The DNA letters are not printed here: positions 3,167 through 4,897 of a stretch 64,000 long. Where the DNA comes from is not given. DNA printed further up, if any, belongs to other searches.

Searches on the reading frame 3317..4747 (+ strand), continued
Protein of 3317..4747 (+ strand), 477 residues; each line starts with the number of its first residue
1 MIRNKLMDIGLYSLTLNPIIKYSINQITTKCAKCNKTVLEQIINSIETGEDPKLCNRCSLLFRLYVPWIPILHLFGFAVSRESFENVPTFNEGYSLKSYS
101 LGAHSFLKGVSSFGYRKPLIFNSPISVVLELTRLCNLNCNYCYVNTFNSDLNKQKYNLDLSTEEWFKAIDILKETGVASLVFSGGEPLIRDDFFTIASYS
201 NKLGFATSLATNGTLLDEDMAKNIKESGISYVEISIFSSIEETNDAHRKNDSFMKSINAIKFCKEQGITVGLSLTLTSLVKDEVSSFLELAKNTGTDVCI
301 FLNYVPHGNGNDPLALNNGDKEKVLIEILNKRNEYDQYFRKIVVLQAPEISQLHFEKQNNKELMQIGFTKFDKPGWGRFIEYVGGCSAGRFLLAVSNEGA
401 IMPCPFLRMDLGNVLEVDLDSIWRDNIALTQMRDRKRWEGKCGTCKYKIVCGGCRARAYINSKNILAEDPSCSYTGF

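Call 32: find_encoding_contigs(protein=P0003, flank=6000, max_places=2)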
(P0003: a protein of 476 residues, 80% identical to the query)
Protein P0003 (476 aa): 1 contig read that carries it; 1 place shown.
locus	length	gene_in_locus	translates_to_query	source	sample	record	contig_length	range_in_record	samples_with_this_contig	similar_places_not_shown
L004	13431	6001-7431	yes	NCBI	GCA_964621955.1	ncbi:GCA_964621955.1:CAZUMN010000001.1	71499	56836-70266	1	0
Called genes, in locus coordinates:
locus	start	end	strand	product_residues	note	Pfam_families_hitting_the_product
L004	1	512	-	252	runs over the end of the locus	PF00581:Rhodanese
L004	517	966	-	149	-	PF00258:Flavodoxin_1, PF12724:Flavodoxin_5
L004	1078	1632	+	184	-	-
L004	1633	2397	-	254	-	PF01061:ABC2_membrane, PF12698:ABC2_membrane_3 (weak)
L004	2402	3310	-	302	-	PF13175:AAA_15 (faint), PF00005:ABC_tran, PF13304:AAA_21, PF27102:NodI_C (weak)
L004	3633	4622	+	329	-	PF13249:SQHop_cyclase_N (faint), PF13243:SQHop_cyclase_C (weak)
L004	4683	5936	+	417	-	-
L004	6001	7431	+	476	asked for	PF04055:Radical_SAM, PF13353:Fer4_12 (weak), PF13186:SPASM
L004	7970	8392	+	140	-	PF13473:Cupredoxin_1, PF00127:Copper-bind (weak)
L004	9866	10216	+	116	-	PF18899:DUF5655, PF08818:DUF1801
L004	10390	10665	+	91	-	-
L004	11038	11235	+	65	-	-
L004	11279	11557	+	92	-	-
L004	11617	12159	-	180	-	PF08002:DUF1697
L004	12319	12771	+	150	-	PF00583:Acetyltransf_1, PF13673:Acetyltransf_10, PF13508:Acetyltransf_7, PF14542:Acetyltransf_CG (weak)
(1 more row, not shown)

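Call 33: find_encoding_contigs(protein=P0046, flank=5000, max_places=2)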
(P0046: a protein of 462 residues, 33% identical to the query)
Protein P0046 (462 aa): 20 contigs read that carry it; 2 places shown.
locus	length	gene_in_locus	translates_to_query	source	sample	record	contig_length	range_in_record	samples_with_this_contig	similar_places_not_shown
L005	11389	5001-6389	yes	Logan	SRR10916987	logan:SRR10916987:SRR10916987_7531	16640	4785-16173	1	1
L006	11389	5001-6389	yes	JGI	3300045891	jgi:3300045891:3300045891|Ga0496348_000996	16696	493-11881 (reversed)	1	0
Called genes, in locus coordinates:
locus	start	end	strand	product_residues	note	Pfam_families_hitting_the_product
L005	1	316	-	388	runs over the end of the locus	PF06050:HGD-D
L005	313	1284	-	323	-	PF06050:HGD-D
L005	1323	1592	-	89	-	PF01918:Alba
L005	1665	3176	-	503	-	PF00682:HMGL-like, PF22617:HCS_D2, PF08502:LeuA_dimer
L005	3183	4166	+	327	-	PF13424:TPR_12 (weak), PF17874:TPR_MalT (weak), PF24885:TPR_NPHP3 (weak), PF13431:TPR_17 (faint), PF13424:TPR_12, PF14559:TPR_19 (weak), PF00515:TPR_1 (weak), PF07719:TPR_2 (weak), +5 more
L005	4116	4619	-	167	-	PF04677:CwfJ_C_1 (weak), PF11969:DcpS_C, PF01230:HIT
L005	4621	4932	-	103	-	PF01978:TrmB (weak), PF13412:HTH_24 (weak)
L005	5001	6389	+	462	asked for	PF13353:Fer4_12, PF04055:Radical_SAM, PF13186:SPASM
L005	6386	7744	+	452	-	PF02310:B12-binding, PF08497:Radical_SAM_N (faint), PF04055:Radical_SAM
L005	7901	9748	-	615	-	PF01855:POR_N, PF02775:TPP_enzyme_C, PF00037:Fer4 (weak)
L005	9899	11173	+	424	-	PF01979:Amidohydro_1, PF07969:Amidohydro_3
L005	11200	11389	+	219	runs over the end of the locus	?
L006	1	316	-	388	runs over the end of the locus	PF06050:HGD-D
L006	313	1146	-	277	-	PF06050:HGD-D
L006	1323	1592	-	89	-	PF01918:Alba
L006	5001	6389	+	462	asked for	PF13353:Fer4_12, PF04055:Radical_SAM, PF13186:SPASM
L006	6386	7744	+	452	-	PF02310:B12-binding, PF08497:Radical_SAM_N (faint), PF04055:Radical_SAM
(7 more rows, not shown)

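Call 34: find_encoding_contigs(protein=P0141, flank=5000, max_places=2)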
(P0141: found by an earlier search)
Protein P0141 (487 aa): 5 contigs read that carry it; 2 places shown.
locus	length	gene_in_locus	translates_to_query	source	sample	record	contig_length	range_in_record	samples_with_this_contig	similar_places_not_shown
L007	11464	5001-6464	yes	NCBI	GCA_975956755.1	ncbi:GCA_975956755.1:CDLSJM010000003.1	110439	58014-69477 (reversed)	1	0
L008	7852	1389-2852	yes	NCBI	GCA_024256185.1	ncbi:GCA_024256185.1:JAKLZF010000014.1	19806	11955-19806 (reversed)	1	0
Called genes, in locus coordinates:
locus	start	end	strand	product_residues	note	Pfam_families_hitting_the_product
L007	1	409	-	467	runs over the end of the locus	PF00696:AA_kinase, PF13840:ACT_7, PF01842:ACT, PF22468:ACT_9, PF13840:ACT_7, PF01842:ACT, PF22468:ACT_9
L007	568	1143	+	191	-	-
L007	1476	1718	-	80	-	PF01037:AsnC_trans_reg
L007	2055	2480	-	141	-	PF00571:CBS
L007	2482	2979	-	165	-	PF00571:CBS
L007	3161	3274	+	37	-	-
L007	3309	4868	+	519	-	PF01663:Phosphodiest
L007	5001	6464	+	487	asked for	PF04055:Radical_SAM, PF13353:Fer4_12 (weak), PF13186:SPASM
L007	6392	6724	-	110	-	-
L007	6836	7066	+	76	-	-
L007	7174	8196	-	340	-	PF03447:NAD_binding_3 (faint), PF00742:Homoserine_dh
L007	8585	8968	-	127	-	PF00571:CBS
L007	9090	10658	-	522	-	PF12698:ABC2_membrane_3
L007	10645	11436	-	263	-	PF00005:ABC_tran, PF13304:AAA_21 (weak)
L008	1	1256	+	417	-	PF01663:Phosphodiest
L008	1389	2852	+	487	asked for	PF04055:Radical_SAM, PF13353:Fer4_12 (weak), PF13186:SPASM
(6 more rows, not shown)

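Call 35: find_encoding_contigs(protein=P0022, flank=5000, max_places=2)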
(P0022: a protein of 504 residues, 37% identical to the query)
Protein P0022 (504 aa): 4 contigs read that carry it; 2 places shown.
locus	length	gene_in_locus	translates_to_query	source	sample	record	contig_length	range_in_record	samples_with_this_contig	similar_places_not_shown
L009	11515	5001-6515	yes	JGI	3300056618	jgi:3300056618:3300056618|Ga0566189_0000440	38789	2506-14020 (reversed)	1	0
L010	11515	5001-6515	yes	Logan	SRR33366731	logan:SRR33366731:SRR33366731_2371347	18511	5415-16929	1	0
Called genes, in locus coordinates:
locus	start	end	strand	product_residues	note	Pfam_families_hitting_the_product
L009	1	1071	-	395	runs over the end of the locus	PF00890:FAD_binding_2 (weak), PF01494:FAD_binding_3, PF01946:Thi4 (weak), PF03486:HI0933_like (weak), PF05834:Lycopene_cycl (weak), PF07992:Pyr_redox_2 (weak), PF12831:FAD_oxidored, PF22578:GGR_cat, +3 more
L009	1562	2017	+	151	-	-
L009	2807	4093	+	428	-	PF03168:LEA_2 (faint)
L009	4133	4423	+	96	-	-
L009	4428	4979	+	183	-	-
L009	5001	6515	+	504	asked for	PF04055:Radical_SAM, PF13353:Fer4_12 (weak), PF13186:SPASM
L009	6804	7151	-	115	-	PF02036:SCP2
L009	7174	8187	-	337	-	PF00348:polyprenyl_synt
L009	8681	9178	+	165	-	-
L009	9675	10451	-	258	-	PF00005:ABC_tran, PF13304:AAA_21 (faint)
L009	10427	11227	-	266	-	PF00528:BPD_transp_1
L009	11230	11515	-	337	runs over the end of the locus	PF13379:NMT1_2, PF09084:NMT1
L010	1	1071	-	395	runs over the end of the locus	PF00890:FAD_binding_2 (weak), PF01494:FAD_binding_3, PF01946:Thi4 (weak), PF03486:HI0933_like (weak), PF05834:Lycopene_cycl (weak), PF07992:Pyr_redox_2 (weak), PF12831:FAD_oxidored, PF22578:GGR_cat, +3 more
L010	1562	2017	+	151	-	-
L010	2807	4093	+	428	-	PF03168:LEA_2 (faint)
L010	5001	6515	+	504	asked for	PF04055:Radical_SAM, PF13353:Fer4_12 (weak), PF13186:SPASM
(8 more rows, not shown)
